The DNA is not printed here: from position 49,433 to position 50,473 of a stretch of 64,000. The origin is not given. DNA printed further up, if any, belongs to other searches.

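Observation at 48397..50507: AT-rich two-gene insert (membrane protein + soluble protein) between two paralogous RHH regulator genes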

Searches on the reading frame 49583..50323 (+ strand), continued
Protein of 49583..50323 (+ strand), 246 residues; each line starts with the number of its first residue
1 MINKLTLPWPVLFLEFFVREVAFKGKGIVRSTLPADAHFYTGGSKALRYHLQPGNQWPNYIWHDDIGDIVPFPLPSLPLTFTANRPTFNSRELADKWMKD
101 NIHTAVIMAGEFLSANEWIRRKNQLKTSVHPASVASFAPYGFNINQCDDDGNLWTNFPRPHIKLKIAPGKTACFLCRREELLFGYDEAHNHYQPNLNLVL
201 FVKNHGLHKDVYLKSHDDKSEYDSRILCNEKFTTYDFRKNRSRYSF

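Call 94: find_encoding_contigs(protein=P0014, flank=10000, max_places=1)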
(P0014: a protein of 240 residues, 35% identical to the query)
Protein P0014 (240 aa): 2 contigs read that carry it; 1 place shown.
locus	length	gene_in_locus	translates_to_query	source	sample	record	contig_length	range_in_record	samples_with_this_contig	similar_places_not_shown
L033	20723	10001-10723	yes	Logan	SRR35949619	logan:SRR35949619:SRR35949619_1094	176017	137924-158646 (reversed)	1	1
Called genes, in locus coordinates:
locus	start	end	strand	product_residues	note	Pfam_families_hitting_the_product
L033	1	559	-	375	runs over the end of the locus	PF00202:Aminotran_3, PF00155:Aminotran_1_2 (weak)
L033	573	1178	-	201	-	PF00132:Hexapep, PF14602:Hexapep_2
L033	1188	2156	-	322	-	PF01118:Semialdhyde_dh, PF02774:Semialdhyde_dhC, PF22698:Semialdhyde_dhC_1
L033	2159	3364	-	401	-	PF00764:Arginosuc_synth, PF20979:Arginosuc_syn_C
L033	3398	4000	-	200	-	PF00583:Acetyltransf_1 (faint)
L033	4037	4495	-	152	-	PF01316:Arg_repressor, PF02863:Arg_repressor_C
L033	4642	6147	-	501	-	PF00772:DnaB, PF20307:divDNAB (faint), PF03796:DnaB_C, PF06745:ATPase (weak), PF13481:AAA_25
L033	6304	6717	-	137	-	-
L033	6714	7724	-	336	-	PF25594:GldB_lipo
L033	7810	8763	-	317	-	PF26146:PI-PLC_X, PF00388:PI-PLC-X (weak)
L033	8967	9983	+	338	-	PF02543:Carbam_trans_N (faint), PF00814:TsaD, PF22521:HypF_C_2 (faint)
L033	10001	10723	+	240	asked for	-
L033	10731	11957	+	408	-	PF16491:Peptidase_M48_N, PF01435:Peptidase_M48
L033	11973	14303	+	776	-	PF00933:Glyco_hydro_3, PF01915:Glyco_hydro_3_C, PF14310:Fn3-like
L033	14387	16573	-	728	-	PF12437:GSIII_N, PF00120:Gln-synt_C, PF18318:Gln-synt_C-ter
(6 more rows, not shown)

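Call 103: search_protein_families(proteins=[P0003, P0005, P0006, P0007, P0009, P0010, P0012, P0014, P0019, P0021], library=padloc, max_evalue=1)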
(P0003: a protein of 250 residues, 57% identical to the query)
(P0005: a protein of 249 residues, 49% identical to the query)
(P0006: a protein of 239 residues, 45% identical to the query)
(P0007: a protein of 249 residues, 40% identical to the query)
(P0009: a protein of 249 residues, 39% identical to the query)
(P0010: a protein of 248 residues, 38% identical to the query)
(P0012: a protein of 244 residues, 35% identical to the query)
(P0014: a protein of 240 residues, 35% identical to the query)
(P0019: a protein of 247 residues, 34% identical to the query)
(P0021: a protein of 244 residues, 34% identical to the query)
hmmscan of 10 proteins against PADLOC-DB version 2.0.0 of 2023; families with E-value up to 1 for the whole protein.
P0003 (250 aa): 0 families

P0005 (249 aa): 0 families

P0006 (239 aa): 0 families

P0007 (249 aa): 0 families

P0009 (249 aa): 0 families

P0010 (248 aa): 0 families

P0012 (244 aa): 0 families

P0014 (240 aa): 0 families

P0019 (247 aa): 0 families

P0021 (244 aa): 0 families

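Call 104: search_protein_families(proteins=[P0003, P0005, P0006, P0007, P0009, P0010, P0012, P0014, P0019, P0021], library=ncbifam, max_evalue=1)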
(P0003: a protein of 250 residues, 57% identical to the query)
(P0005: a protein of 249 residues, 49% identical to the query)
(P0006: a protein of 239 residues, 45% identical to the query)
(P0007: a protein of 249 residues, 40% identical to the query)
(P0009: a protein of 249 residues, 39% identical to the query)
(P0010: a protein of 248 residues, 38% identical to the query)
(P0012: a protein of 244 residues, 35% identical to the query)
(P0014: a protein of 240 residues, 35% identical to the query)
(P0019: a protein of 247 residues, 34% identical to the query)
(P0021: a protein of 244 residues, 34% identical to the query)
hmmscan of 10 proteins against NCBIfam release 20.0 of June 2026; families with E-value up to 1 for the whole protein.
P0003 (250 aa): 0 families

P0005 (249 aa): 0 families

P0006 (239 aa): 0 families

P0007 (249 aa): 3 families
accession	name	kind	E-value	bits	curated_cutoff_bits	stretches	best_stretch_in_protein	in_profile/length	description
TIGR03188.1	histidine_hisI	equivalog_domain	0.071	13.3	42.7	1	84-153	14-81/84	phosphoribosyl-ATP diphosphatase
NF002747.0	PRK02759.1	equivalog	0.099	12.2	187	1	82-154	129-199/208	bifunctional phosphoribosyl-AMP cyclohydrolase/phosphoribosyl-ATP diphosphatase HisIE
NF001611.0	PRK00400.1-3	equivalog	0.17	12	99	1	84-154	20-88/108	phosphoribosyl-ATP diphosphatase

P0009 (249 aa): 0 families

P0010 (248 aa): 0 families

P0012 (244 aa): 0 families

P0014 (240 aa): 1 family
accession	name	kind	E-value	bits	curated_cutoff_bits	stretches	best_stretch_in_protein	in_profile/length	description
NF004570.0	PRK05907.1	equivalog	0.09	11.9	480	0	155-207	72-121/316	hypothetical protein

P0019 (247 aa): 0 families

P0021 (244 aa): 0 families
